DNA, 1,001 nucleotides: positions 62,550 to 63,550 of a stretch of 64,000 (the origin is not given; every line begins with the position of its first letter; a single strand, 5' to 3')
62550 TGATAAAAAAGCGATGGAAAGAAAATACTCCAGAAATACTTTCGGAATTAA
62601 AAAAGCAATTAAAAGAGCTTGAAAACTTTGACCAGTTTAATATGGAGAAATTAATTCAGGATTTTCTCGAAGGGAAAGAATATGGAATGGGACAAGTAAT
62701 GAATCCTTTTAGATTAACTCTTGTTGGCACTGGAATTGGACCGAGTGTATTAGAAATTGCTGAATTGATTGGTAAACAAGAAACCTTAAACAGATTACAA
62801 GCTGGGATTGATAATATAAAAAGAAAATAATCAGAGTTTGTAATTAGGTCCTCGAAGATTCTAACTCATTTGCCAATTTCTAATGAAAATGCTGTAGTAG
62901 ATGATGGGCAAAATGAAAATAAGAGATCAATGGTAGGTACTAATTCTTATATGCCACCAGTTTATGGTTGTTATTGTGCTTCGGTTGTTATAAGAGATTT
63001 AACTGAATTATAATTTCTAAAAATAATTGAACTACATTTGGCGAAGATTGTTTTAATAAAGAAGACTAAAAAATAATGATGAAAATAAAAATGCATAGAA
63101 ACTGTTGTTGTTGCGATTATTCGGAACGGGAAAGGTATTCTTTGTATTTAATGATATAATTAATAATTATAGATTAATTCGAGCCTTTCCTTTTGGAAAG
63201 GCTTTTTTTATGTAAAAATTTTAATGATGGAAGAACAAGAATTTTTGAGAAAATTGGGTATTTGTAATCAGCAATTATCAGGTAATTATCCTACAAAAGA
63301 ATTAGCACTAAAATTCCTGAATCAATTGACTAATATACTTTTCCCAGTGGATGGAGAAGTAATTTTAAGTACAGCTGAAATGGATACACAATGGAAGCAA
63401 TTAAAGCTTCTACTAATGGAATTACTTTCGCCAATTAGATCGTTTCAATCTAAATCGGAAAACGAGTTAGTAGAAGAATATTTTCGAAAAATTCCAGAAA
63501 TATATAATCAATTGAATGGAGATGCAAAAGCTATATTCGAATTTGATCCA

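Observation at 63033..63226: Leader ORF with four consecutive Cys codons plus terminator and antiterminator upstream of serine acetyltransferase: candidate cysteine-sensing attenuator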

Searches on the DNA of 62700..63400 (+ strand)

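Call 3: search_rna_families(source=window, start=62700, end=63400, threshold=evalue, max_evalue=10, show_alignments=3)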
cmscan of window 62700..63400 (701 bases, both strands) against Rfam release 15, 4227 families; matches with E-value up to 10: 15.
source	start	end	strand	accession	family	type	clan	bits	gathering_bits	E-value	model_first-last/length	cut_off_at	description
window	63176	63219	-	RF00480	HIV_FE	Cis-reg; frameshift_element;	-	23.5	45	0.58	1-52/52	no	HIV Ribosomal frameshift signal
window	63150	63210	+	RF01859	Phe_leader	Cis-reg; leader;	-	23.3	55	0.19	1-125/125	no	Phenylalanine leader peptide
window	63178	63240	+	RF02526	SSRC34_1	Gene; sRNA;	-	23.1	64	0.9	1-128/128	no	Streptococcus sRNA SSRC34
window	63219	63298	+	RF01599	plasmodium_snoR24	Gene; snRNA; snoRNA; CD-box;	-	22.6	55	3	1-82/82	no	small nucleolar RNA snoR24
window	63110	63209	+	RF04184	BTnc060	Gene; sRNA;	-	22.3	228.9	0.42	1-213/213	no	Bacteroides sRNA BTnc060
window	63107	63218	+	RF00121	MicC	Gene; sRNA;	-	21.7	90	1.1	1-123/123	no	MicC RNA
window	63146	63224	+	RF02579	tsr26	Gene; sRNA;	-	20.7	141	1.6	1-122/122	no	S. aureus tsr26 small RNA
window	63119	63211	+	RF00515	PyrR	Cis-reg;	-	18.1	54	7.3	1-115/115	no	PyrR binding site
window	63070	63119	+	RF01604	plasmodium_snoR28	Gene; snRNA; snoRNA; CD-box;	-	18.1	63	8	1-78/78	no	small nucleolar RNA snoR28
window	63145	63204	+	RF01844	SmY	Gene; snRNA; splicing;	-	18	39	0.21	1-80/80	no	SmY spliceosomal RNA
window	63033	63128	+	RF01625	ceN28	Gene; snRNA; snoRNA; CD-box;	-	18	70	0.6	1-88/88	no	Caenorhabditis snoRNA ceN28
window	62700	62776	+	RF01043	MIR1023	Gene; miRNA;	-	16.9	90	0.65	92-165/165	5'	MIR1023 microRNA precursor family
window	63174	63211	+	RF02620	BSnc119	Gene; sRNA;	-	16.9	115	2.8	37-74/90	no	Brucella sRNA 119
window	63325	63392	-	RF00716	mir-3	Gene; miRNA;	CL00084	16.1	54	5.6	1-74/74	no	mir-3 microRNA precursor family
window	63217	63255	+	RF01202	sn2991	Gene; snRNA; snoRNA; CD-box;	-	16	60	7.7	1-98/98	no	Small nucleolar RNA sn2991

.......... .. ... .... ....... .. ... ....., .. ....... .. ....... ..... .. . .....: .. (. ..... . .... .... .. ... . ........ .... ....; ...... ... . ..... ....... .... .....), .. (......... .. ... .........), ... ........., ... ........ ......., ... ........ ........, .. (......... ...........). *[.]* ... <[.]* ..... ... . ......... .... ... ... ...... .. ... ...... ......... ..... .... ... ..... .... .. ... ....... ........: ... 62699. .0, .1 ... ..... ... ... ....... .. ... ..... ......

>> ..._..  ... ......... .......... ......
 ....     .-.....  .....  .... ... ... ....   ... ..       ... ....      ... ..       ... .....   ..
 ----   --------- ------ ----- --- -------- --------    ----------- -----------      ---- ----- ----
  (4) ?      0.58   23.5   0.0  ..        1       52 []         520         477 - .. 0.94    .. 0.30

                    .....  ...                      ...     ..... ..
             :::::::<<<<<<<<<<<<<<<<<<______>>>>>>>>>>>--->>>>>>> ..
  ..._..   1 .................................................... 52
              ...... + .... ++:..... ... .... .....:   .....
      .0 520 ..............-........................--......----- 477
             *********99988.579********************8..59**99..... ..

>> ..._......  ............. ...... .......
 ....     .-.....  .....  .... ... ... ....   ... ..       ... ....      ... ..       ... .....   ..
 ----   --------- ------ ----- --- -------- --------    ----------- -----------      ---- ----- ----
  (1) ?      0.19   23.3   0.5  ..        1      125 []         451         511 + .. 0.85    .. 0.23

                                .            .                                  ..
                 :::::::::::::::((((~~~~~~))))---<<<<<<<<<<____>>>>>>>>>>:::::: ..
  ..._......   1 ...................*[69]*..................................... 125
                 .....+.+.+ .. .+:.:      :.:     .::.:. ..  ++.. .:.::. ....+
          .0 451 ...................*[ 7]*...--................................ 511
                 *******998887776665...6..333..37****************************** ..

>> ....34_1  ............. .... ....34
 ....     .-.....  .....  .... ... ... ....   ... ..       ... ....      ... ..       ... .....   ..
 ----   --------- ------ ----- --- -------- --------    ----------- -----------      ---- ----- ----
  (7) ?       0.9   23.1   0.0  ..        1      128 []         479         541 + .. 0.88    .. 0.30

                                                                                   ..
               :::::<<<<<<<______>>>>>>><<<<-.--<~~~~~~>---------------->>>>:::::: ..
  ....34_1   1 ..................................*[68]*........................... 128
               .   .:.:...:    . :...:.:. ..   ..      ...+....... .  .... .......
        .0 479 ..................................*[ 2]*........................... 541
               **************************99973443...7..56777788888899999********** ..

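Call 58: build_rna_model(alignment_id=A1, structure=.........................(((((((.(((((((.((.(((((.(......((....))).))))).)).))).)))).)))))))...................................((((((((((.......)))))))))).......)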
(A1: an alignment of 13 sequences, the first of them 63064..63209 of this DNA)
Model R1 built from alignment A1 (13 sequences, 161 columns); structure: as given.
model positions 147; base pairs 34; branch points 1; effective number of sequences 2.95; information 0.59 bits per position. Calibrated on 0.2 Mb of random sequence (short: E-values are rough).
structure used (alignment columns):
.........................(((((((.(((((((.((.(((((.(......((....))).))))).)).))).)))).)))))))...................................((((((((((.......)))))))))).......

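Call 60: search_with_rna_model(model_id=R1, sources=[window, L001, L002, L003, L004, L005, L006, L007, L008, L009, L010, L011, L012, L013, L014, L015, L016, L017, L018, L019, L020, L021, L022, L023, L024, L025, L026, L027, L028, L029, L030, L031, L032, L033, L034, L035, L036, L037, L038, L039, L040, L041, L042, L043, L044, L045, L046, L047, L048, L049, L050, L051, L052, L053, L054, L055, L056, L057, L058, L059, L060, L061, L062, L063, L064, L065, L066, L067, L068, L069, L070, L071, L072, L073, L074, L075, L076, L077, L078, L079, L080, L083, L084, L085, L086, L087, L088, L089, L090, L091, L092, L093, L094, L095, L096, L097, L098, L099, L100], max_evalue=1)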
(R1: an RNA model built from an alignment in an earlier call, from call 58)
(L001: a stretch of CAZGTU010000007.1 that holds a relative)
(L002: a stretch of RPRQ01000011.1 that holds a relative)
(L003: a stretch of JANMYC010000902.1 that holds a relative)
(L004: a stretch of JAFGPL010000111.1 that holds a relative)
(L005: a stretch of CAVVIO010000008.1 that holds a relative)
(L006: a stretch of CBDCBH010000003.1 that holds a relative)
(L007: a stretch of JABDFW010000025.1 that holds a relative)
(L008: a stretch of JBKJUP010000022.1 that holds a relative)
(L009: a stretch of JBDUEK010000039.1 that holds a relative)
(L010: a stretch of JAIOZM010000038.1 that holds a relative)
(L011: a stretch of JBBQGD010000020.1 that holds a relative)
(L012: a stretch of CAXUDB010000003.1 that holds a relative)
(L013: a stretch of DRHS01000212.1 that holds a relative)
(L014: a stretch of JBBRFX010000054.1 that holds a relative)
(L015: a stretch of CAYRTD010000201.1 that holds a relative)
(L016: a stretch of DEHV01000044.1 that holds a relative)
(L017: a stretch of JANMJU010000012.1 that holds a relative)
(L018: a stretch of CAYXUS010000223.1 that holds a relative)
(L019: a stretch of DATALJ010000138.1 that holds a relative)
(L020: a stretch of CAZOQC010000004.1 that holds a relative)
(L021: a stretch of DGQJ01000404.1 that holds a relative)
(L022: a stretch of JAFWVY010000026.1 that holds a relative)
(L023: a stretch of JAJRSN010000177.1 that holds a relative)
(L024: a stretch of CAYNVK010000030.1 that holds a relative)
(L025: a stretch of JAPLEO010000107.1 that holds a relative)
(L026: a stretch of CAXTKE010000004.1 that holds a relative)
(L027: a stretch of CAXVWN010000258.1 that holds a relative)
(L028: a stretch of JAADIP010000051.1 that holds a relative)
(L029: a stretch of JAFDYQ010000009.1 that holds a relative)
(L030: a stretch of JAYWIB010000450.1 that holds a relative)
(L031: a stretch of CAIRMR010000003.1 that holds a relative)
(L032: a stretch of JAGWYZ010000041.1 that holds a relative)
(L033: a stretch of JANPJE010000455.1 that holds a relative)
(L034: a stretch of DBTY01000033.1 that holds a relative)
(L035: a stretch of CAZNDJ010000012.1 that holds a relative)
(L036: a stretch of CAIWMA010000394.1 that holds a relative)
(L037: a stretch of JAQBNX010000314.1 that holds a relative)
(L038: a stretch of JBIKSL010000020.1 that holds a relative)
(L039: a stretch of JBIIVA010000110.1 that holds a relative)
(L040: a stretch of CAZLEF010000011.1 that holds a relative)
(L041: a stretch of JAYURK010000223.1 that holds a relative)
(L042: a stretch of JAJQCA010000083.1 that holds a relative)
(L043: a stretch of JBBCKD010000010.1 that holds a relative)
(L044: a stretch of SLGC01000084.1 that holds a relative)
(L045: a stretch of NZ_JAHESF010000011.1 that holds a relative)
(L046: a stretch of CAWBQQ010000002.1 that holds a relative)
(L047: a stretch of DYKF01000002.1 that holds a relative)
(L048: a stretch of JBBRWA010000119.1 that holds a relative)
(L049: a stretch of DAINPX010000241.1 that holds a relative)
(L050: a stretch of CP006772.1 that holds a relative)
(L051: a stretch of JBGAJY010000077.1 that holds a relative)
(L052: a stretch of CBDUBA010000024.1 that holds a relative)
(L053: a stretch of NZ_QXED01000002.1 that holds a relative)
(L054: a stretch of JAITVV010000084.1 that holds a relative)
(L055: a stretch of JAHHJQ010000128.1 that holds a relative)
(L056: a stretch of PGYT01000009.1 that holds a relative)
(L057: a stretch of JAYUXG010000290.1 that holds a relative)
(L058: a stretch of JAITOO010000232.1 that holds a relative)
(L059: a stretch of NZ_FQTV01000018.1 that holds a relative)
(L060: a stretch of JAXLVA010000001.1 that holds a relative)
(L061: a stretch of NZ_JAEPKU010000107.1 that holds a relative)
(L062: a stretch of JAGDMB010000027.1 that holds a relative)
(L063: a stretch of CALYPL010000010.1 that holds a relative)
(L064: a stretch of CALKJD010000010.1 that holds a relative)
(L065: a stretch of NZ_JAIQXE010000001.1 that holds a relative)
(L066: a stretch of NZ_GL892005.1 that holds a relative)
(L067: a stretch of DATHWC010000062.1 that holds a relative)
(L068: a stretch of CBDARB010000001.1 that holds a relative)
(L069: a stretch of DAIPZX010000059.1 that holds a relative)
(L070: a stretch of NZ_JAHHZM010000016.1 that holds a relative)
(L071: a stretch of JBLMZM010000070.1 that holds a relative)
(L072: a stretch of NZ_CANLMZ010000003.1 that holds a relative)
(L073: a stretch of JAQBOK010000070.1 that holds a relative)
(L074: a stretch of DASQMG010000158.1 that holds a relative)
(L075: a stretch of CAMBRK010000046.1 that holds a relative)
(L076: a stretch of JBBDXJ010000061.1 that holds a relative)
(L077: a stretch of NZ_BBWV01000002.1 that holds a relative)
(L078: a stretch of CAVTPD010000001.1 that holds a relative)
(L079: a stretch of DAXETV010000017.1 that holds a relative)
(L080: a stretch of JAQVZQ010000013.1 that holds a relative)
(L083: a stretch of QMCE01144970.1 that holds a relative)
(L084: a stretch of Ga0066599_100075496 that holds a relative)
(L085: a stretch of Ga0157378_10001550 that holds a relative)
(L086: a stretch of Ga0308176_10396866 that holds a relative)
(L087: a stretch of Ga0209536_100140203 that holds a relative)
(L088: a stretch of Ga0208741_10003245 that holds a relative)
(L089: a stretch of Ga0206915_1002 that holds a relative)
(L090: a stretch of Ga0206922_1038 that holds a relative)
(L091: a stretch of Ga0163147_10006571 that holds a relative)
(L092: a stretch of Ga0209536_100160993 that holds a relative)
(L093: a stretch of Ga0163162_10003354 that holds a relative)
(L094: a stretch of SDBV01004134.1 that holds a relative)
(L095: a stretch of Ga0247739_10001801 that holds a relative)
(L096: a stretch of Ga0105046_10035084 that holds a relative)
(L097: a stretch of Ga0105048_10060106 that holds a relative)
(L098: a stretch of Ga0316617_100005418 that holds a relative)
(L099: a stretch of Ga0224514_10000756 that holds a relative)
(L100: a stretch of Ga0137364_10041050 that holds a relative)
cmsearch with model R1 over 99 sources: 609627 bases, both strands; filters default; matches with E-value up to 1: 18.
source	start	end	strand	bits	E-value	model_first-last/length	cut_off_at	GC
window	63064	63209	+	140.8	6.2e-24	1-147/147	no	0.27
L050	2831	2981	+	93.8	1.1e-14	1-147/147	no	0.32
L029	2835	2977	+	37.6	0.0013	1-147/147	no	0.44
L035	2829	2978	+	33.6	0.0077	1-147/147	no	0.43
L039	3789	3911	+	31.4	0.022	1-147/147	no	0.26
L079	6338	6473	+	31.3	0.022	1-147/147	no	0.26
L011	2298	2416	-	30.1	0.038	1-147/147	no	0.32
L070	1818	1935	+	29.3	0.055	1-147/147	no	0.32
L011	2028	2140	+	28.1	0.094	1-147/147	no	0.31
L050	1981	2086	-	27.8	0.11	1-147/147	no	0.38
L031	522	651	-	27.4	0.13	1-147/147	no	0.38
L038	4861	4952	+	26.9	0.17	1-147/147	no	0.26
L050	2825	2943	-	25.1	0.37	1-147/147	no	0.29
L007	2845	2960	+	23.9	0.64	1-147/147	no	0.33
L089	1345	1460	+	23.9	0.64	1-147/147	no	0.33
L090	1345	1460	+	23.9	0.64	1-147/147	no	0.33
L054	1399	1562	-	23.5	0.76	1-147/147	no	0.37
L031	336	440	-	23.1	0.92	1-147/147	no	0.41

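Call 61: search_with_rna_model(model_id=R1, sources=[L101, L102, L103, L104, L105, L106, L107, L108, L109, L110, L111, L112, L113, L114, L115, L116, L117, L118, L119, L120, L121, L122, L123, L124, L125, L126, L127, L128, L129, L130, L131, L132, L133, L134, L135, L136, L137, L138, L139, L140, L141, L142, L143, L144, L145, L146, L147, L148, L149, L150, L151, L152, L153, L154, L155, L156, L157, L158, L159, L160], max_evalue=1)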
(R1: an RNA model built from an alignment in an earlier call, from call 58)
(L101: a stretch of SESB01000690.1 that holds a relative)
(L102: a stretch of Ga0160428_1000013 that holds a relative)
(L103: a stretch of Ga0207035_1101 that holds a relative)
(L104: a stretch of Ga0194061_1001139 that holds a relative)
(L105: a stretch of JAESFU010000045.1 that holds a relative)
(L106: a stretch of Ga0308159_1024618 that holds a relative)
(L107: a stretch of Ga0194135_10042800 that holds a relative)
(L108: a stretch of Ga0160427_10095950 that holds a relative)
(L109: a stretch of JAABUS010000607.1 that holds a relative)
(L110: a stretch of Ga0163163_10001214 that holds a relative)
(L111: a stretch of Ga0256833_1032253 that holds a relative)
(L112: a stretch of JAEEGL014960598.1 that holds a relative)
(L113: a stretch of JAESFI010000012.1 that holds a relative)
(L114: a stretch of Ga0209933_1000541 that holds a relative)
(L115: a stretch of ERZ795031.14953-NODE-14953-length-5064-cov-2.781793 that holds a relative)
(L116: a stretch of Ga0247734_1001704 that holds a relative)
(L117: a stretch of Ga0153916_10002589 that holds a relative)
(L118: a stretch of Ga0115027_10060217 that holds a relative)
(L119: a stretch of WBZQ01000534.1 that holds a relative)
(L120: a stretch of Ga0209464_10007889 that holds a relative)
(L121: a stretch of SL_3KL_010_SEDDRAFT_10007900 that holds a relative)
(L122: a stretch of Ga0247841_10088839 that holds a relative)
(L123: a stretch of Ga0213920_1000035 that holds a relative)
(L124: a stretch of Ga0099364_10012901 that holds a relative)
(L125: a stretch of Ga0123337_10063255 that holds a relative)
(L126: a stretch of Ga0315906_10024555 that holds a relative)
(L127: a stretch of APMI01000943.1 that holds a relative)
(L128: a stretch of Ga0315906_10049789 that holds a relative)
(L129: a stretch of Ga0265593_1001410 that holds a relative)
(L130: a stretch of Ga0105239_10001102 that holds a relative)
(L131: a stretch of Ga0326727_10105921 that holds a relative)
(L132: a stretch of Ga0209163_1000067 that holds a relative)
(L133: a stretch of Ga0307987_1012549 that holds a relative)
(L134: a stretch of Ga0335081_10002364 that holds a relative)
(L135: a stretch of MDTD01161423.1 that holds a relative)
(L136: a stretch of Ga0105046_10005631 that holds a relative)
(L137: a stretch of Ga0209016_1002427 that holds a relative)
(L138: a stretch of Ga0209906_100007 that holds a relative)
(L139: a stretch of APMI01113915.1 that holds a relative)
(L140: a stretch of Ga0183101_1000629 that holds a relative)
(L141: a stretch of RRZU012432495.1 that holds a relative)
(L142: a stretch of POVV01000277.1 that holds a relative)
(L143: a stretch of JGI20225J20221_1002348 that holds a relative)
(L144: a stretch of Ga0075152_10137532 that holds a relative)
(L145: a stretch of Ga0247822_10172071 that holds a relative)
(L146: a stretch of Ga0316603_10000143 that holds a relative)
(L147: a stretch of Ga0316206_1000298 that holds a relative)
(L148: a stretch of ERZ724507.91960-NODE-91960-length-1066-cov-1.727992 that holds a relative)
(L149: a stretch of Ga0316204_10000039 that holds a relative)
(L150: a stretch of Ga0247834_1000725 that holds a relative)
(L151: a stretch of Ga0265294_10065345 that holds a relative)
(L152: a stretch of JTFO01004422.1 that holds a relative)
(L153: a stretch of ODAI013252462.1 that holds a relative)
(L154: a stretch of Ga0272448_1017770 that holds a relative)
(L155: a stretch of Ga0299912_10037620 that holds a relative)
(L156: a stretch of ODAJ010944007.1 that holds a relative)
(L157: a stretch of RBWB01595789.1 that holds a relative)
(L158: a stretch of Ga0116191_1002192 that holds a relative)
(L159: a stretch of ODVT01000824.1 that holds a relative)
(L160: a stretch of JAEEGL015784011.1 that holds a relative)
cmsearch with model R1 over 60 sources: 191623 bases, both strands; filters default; matches with E-value up to 1: 6.
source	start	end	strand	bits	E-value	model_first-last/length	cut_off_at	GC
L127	1326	1478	+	39.5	0.00018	1-147/147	no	0.42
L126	3345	3458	+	28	0.032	1-147/147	no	0.26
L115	1200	1337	+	27.5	0.039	1-147/147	no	0.36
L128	2236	2349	+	26.9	0.052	1-147/147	no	0.26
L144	235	354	-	23.6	0.23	1-147/147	no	0.36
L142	2159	2259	+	20.4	0.97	1-147/147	no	0.3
